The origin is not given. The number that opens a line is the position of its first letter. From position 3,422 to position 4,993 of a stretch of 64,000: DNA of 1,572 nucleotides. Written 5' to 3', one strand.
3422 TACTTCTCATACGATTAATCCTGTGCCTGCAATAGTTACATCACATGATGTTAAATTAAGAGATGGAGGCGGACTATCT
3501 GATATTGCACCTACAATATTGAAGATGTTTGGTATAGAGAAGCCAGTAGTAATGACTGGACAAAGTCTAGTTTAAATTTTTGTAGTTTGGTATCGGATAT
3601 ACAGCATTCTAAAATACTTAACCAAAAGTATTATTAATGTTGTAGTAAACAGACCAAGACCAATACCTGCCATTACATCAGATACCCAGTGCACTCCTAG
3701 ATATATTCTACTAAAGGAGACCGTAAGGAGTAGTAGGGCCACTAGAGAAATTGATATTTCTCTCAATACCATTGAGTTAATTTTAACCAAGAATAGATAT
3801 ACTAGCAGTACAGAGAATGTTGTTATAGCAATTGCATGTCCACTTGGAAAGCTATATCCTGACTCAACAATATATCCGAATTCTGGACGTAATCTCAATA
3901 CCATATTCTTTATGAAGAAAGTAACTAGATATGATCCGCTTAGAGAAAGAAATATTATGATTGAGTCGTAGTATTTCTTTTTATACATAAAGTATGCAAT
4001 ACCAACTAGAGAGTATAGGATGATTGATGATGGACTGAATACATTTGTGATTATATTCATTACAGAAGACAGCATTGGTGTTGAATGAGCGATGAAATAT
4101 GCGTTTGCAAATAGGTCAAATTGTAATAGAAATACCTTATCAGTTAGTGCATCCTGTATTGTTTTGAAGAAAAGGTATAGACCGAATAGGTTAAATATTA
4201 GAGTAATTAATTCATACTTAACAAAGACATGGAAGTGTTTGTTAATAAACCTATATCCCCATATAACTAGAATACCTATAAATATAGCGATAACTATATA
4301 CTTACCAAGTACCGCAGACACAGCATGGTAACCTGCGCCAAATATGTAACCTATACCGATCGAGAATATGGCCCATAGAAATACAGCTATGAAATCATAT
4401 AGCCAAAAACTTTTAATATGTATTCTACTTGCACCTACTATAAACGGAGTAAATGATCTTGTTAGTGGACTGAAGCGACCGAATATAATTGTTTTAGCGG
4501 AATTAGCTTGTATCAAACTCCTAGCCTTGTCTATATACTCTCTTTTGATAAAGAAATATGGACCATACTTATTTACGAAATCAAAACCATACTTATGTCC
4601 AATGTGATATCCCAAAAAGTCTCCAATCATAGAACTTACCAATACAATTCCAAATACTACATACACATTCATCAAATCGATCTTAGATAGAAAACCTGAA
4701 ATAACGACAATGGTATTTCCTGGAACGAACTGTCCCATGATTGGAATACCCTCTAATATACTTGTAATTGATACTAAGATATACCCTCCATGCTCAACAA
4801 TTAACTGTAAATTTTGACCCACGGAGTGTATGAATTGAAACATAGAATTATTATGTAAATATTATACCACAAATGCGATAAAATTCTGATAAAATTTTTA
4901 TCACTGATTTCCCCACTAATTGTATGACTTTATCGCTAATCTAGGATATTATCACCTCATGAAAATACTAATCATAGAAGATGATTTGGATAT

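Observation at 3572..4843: DedA::PAP2 domain fusion - a possible Rosetta-stone for undecaprenyl-phosphate recycling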

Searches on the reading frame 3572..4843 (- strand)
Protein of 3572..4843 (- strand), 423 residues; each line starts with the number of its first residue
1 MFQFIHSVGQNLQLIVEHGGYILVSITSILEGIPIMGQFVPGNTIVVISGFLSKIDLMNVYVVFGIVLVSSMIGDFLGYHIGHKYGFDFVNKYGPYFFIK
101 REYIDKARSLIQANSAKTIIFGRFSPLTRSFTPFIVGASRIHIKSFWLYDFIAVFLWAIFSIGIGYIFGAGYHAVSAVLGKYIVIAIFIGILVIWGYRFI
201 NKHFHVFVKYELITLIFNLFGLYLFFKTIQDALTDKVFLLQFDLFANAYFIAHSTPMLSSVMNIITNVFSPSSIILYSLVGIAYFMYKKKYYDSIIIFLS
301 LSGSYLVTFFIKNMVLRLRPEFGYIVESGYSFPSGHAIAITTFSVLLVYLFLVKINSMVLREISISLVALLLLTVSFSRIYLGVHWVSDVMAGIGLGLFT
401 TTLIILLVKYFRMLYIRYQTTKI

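Call 3: search_protein_families(library=pfam, proteins=[window:3572-4843:-], max_evalue=1)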
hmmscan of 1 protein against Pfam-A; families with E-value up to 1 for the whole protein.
window:3572-4843:- (423 aa): 3 families
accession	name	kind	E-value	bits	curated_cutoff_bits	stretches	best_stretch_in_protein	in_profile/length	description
PF01569.27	PAP2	-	8.7e-17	61.5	27.2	1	296-411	4-128/130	PAP2 superfamily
PF09335.16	VTT_dom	-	2.5e-15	57.5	33.9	1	40-166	1-122/123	VTT domain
PF14378.12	PAP2_3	-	0.011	16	27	1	330-399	125-186/190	PAP2 superfamily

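Call 4: search_protein_families(library=ncbifam, proteins=[window:3572-4843:-], max_evalue=1)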
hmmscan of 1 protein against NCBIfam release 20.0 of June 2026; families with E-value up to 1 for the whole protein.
window:3572-4843:- (423 aa): 7 families
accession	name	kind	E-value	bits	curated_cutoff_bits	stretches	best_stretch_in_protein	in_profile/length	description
NF008102.0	PRK10847.1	equivalog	7e-20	71.7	236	1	14-193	21-206/219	DedA family protein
NF052604.1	UndecprPTUtpABac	equivalog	1.7e-13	51.1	250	1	34-201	23-190/198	undecaprenyl phosphate transporter UptA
NF052605.1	UndecprPTUptAStph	equivalog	6.8e-11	42.5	300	1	15-195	8-190/197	undecaprenyl phosphate transporter UptA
NF007975.0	PRK10699.1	equivalog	1.5e-08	34.4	261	1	326-409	153-231/254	phosphatidylglycerophosphatase B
NF047884.1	UdeprDiPSep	equivalog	2.6e-07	30.7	250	1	225-406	10-185/188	undecaprenyl-diphosphatase SepP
NF008813.0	PRK11837.1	equivalog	1.7e-06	28.1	229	1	301-408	68-172/202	undecaprenyl-diphosphate phosphatase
NF007159.0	PRK09597.1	equivalog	0.0013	18.4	177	1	329-404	118-184/191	lipid A 1-phosphatase LpxE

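Call 6: find_homologous_proteins(query=window:3572-4843:-)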
Query window:3572-4843:- (423 aa): 2098 proteins with E <= 0.001 among 8000 candidates; the best 120 are listed.
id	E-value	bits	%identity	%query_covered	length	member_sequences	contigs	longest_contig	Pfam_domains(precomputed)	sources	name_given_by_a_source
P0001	5.1e-263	891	100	100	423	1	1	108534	PF01569.28,PF09335.17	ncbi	-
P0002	1.7e-221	754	82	100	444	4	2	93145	PF01569.28,PF09335.17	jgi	-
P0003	3.0e-160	552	62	98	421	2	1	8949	PF01569.28,PF09335.17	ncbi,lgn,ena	-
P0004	3.2e-158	546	59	100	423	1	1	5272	PF01569.28,PF09335.17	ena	-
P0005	1.0e-156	541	59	98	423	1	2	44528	PF01569.28,PF09335.17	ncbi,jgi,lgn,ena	jgi:undecaprenyl-diphosphatase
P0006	1.1e-156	540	60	98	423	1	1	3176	PF01569.28,PF09335.17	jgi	-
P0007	5.8e-156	538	59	98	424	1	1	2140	PF01569.28,PF14378.13,PF09335.17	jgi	jgi:undecaprenyl-diphosphatase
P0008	3.9e-155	535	60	98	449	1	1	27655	PF01569.28,PF09335.17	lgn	-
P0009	7.8e-155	534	58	100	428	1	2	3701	PF01569.28,PF09335.17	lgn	-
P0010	5.6e-154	532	57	100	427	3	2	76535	PF01569.28,PF09335.17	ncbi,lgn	-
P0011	6.2e-154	531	58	98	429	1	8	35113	PF01569.28,PF09335.17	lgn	-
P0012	8.6e-154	531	59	98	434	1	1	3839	PF01569.28,PF09335.17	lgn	-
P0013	1.2e-153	530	60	97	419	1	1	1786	PF01569.28,PF09335.17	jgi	-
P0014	3.1e-153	529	59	98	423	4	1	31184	PF01569.28,PF09335.17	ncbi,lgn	-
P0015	4.8e-153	528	59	100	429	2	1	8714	PF01569.28,PF09335.17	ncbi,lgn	-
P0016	9.2e-153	528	58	100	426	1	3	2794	PF01569.28,PF09335.17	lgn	-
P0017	1.6e-152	527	59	100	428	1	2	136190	PF01569.28,PF09335.17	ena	-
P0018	2.6e-152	526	59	96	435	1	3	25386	PF01569.28,PF09335.17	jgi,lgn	jgi:undecaprenyl-diphosphatase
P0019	6.3e-151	522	57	98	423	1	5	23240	PF01569.28,PF09335.17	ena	-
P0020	9.0e-151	521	58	98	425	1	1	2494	PF01569.28,PF09335.17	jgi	-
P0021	1.1e-150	521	58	96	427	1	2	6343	PF01569.28,PF09335.17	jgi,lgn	jgi:undecaprenyl-diphosphatase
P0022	5.1e-150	519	59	95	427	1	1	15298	PF01569.28,PF09335.17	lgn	-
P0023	7.1e-150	518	58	96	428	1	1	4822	PF01569.28,PF09335.17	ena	-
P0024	1.5e-149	517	55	97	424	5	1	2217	PF01569.28,PF09335.17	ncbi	-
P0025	2.9e-149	516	57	98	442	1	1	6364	PF01569.28,PF09335.17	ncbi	-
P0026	6.9e-149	515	58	95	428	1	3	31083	PF01569.28,PF09335.17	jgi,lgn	jgi:undecaprenyl-diphosphatase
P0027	8.6e-149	514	58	96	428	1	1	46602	PF01569.28,PF09335.17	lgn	-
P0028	2.3e-148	513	58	95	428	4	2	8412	PF01569.28,PF09335.17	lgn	-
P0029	2.6e-148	513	58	98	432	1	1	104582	PF01569.28,PF09335.17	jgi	jgi:membrane protein DedA with SNARE-associated domain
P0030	5.5e-148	512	58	98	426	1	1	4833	PF01569.28,PF09335.17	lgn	-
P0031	2.1e-147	510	57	96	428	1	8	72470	PF01569.28,PF09335.17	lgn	-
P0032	3.9e-147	509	57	98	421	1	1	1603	PF01569.28,PF09335.17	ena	-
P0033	2.7e-146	506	57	98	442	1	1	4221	PF01569.28,PF09335.17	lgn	-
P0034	1.6e-145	504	58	92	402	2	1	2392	PF01569.28,PF14378.13,PF09335.17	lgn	-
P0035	5.1e-145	502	59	92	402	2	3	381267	PF01569.28,PF09335.17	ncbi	-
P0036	3.1e-144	499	58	98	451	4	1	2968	PF01569.28,PF09335.17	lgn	-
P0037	1.8e-142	494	52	99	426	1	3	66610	PF01569.28,PF09335.17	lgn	-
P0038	3.3e-137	476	53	98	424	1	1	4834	PF01569.28,PF09335.17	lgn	-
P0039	2.2e-136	474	53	98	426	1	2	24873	PF01569.28,PF09335.17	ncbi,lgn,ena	ncbi:MAG: bifunctional DedA family/phosphatase PAP2 family protein [Patescibacteria group bacterium]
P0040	3.2e-136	473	53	98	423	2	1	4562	PF01569.28,PF09335.17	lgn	-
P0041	6.0e-136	472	52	96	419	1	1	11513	PF01569.28,PF09335.17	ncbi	-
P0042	1.3e-135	471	50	97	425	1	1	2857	PF01569.28,PF09335.17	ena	-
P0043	1.1e-134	468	52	98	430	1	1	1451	PF01569.28,PF14378.13,PF09335.17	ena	-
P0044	6.7e-134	465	51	98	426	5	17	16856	PF01569.28,PF09335.17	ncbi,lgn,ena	-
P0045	7.3e-134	465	53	96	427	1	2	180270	PF01569.28,PF14378.13,PF09335.17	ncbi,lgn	-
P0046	1.5e-133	464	53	95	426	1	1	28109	PF01569.28,PF14378.13,PF09335.17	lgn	-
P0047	5.2e-133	462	50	98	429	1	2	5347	PF01569.28,PF09335.17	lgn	-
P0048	3.9e-132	460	51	97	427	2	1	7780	PF01569.28,PF09335.17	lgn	-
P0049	7.0e-132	459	51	100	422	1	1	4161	PF01569.28,PF09335.17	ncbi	-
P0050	7.5e-132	459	51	98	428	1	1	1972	PF01569.28,PF09335.17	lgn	-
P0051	1.2e-131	458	51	98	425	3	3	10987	PF01569.28,PF09335.17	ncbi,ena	-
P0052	2.4e-131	457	51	96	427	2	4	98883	PF01569.28,PF09335.17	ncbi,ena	-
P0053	3.0e-131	457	51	97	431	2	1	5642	PF01569.28,PF09335.17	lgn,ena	-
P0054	3.2e-131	457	52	94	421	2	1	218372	PF01569.28,PF09335.17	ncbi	ncbi:MAG: bifunctional DedA family/phosphatase PAP2 family protein [Patescibacteria group bacterium]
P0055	4.0e-130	453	52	97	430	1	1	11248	PF01569.28,PF09335.17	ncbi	-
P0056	4.7e-130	453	53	96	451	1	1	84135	PF01569.28,PF09335.17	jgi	jgi:undecaprenyl-diphosphatase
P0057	8.7e-130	452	52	96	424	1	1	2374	PF01569.28,PF09335.17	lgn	-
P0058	2.0e-129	451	50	97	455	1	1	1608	PF01569.28,PF09335.17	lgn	-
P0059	2.0e-129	451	50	95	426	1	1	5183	PF01569.28,PF09335.17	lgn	-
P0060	1.8e-128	448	52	97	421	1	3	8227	PF01569.28,PF09335.17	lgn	-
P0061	2.3e-128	447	49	98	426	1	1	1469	PF01569.28,PF09335.17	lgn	-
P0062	2.5e-128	447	51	97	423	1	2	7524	PF01569.28,PF09335.17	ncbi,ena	-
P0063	6.5e-128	446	48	100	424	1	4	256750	PF01569.28,PF09335.17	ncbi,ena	ncbi:MAG: bifunctional DedA family/phosphatase PAP2 family protein [Patescibacteria group bacterium]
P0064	1.1e-127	445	50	97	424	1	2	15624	PF01569.28,PF09335.17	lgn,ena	-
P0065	6.1e-127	443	49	99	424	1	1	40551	PF01569.28,PF09335.17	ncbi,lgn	-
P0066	1.8e-126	441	50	98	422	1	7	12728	PF01569.28,PF14378.13,PF09335.17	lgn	-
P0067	2.1e-126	441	52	96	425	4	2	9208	PF01569.28,PF09335.17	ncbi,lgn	-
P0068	5.1e-125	436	50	96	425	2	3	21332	PF01569.28,PF09335.17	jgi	jgi:undecaprenyl-diphosphatase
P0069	1.0e-124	435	49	98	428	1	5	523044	PF01569.28,PF09335.17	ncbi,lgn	-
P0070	1.7e-124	434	51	96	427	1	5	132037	PF01569.28,PF09335.17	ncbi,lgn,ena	-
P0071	7.5e-124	432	49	98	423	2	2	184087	PF01569.28,PF14378.13,PF09335.17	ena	-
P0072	1.1e-122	428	49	93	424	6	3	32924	PF01569.28,PF09335.17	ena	-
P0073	1.8e-122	428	51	96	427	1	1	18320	PF01569.28,PF09335.17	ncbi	-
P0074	6.0e-122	426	47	96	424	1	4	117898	PF01569.28,PF09335.17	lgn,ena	-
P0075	2.5e-121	424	48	96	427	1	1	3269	PF01569.28,PF09335.17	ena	-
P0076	4.2e-121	423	47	97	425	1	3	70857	PF01569.28,PF09335.17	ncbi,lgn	-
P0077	7.6e-121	422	48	99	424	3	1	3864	PF01569.28,PF09335.17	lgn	-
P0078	9.5e-114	399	59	51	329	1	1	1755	PF01569.28,PF09335.17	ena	-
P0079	6.1e-107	377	43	96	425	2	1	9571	PF01569.28,PF09335.17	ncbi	ncbi:MAG: hypothetical protein RIT04_466 [Candidatus Parcubacteria bacterium]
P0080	7.3e-107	376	44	96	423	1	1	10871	PF01569.28,PF09335.17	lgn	-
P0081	4.3e-106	374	43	96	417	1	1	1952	PF01569.28,PF09335.17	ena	-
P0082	2.0e-102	362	59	65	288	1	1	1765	PF09335.17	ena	-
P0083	8.0e-100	353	40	96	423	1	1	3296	PF01569.28,PF09335.17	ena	-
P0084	3.7e-99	351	40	93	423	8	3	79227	PF01569.28,PF09335.17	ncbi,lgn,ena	-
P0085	5.1e-99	351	41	97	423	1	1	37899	PF01569.28,PF09335.17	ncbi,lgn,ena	-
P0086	4.9e-97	344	39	99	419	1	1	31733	PF01569.28,PF09335.17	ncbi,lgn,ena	-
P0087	2.1e-96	342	39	99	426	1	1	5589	PF01569.28,PF09335.17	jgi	jgi:undecaprenyl-diphosphatase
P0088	1.5e-95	339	39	98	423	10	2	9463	PF01569.28,PF09335.17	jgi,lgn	jgi:undecaprenyl-diphosphatase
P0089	1.4e-93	333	40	97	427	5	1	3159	PF01569.28,PF09335.17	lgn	-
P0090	1.7e-93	332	40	98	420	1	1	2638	PF01569.28,PF09335.17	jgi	-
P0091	1.9e-93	332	38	97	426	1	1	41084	PF01569.28,PF09335.17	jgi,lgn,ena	-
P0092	2.6e-93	332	40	97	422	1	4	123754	PF01569.28,PF09335.17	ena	-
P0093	3.7e-93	331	42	96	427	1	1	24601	PF01569.28,PF09335.17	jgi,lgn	jgi:undecaprenyl-diphosphatase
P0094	4.3e-93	331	37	98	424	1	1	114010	PF01569.28,PF09335.17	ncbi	-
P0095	5.1e-93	331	41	98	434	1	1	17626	PF01569.28,PF09335.17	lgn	-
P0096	8.1e-93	330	41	95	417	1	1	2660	PF01569.28,PF09335.17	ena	-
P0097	4.3e-92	328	39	96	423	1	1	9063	PF01569.28,PF09335.17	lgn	-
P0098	5.3e-92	327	40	97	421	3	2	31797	PF01569.28,PF09335.17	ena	-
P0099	2.2e-91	325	39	99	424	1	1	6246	PF01569.28,PF09335.17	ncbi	-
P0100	5.2e-90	321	39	95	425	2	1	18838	PF01569.28,PF09335.17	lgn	-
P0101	7.6e-90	320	38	96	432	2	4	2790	PF01569.28,PF09335.17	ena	-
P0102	2.9e-89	318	39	98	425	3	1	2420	PF01569.28,PF09335.17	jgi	jgi:undecaprenyl-diphosphatase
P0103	4.5e-89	318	39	96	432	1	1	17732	PF01569.28,PF09335.17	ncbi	-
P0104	5.3e-89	318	40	96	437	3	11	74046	PF01569.28,PF09335.17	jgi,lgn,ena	-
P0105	6.8e-89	317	38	96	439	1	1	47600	PF01569.28,PF09335.17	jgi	jgi:membrane protein DedA with SNARE-associated domain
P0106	9.5e-89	317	39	98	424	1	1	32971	PF01569.28,PF09335.17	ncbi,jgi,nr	ncbi:MAG: hypothetical protein QOG91_218 [Candidatus Parcubacteria bacterium]|jgi:undecaprenyl-dipho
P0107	1.3e-88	316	39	95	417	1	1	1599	PF01569.28,PF09335.17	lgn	-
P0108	2.3e-88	315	38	98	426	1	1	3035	PF01569.28,PF09335.17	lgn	-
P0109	1.2e-87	313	39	97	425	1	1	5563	PF01569.28,PF09335.17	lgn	-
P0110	1.9e-87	312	38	99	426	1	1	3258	PF01569.28,PF09335.17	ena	-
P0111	2.8e-87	312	38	97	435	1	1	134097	PF01569.28,PF09335.17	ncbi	-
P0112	2.3e-86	309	37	99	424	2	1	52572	PF01569.28,PF09335.17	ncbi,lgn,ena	ncbi:MAG: bifunctional DedA family/phosphatase PAP2 family protein [Candidatus Taylorbacteria bacter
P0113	3.9e-86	308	39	95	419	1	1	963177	PF01569.28,PF09335.17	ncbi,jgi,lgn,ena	ncbi:MAG: bifunctional DedA family/phosphatase PAP2 family protein [Patescibacteria group bacterium]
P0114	1.1e-85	307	36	98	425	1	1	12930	PF01569.28,PF09335.17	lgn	-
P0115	1.2e-85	306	36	99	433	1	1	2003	PF01569.28,PF09335.17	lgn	-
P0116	1.4e-85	306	39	96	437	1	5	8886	PF01569.28,PF09335.17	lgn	-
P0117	1.4e-85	306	38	95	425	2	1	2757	PF01569.28,PF09335.17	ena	-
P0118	1.5e-85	306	38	90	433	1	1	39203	PF01569.28,PF14378.13,PF09335.17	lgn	-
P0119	1.8e-85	306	38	97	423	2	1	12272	PF01569.28,PF09335.17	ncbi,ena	-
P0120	2.2e-85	306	38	96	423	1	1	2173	PF01569.28,PF09335.17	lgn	-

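Call 15: search_solved_structures(query=window:3572-4843:-, max_evalue=1, show_alignments=3)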
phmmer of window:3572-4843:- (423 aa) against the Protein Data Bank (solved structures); distinct sequences matched with E-value up to 1: 4.
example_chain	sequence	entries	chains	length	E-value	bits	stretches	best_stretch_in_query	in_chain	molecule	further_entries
5jki_A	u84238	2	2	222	4.3e-19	72.4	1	219-409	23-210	Putative lipid phosphate phosphatase YodM | Phosphatidylglycerophosphatase B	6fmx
5jwy_A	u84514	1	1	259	0.0029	20.3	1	325-393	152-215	Phosphatidylglycerophosphatase B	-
4px7_A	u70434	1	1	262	0.003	20.2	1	325-393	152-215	Phosphatidylglycerophosphatase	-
8bm3_A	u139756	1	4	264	0.074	15.6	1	325-393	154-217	Phosphatidylglycerophosphatase B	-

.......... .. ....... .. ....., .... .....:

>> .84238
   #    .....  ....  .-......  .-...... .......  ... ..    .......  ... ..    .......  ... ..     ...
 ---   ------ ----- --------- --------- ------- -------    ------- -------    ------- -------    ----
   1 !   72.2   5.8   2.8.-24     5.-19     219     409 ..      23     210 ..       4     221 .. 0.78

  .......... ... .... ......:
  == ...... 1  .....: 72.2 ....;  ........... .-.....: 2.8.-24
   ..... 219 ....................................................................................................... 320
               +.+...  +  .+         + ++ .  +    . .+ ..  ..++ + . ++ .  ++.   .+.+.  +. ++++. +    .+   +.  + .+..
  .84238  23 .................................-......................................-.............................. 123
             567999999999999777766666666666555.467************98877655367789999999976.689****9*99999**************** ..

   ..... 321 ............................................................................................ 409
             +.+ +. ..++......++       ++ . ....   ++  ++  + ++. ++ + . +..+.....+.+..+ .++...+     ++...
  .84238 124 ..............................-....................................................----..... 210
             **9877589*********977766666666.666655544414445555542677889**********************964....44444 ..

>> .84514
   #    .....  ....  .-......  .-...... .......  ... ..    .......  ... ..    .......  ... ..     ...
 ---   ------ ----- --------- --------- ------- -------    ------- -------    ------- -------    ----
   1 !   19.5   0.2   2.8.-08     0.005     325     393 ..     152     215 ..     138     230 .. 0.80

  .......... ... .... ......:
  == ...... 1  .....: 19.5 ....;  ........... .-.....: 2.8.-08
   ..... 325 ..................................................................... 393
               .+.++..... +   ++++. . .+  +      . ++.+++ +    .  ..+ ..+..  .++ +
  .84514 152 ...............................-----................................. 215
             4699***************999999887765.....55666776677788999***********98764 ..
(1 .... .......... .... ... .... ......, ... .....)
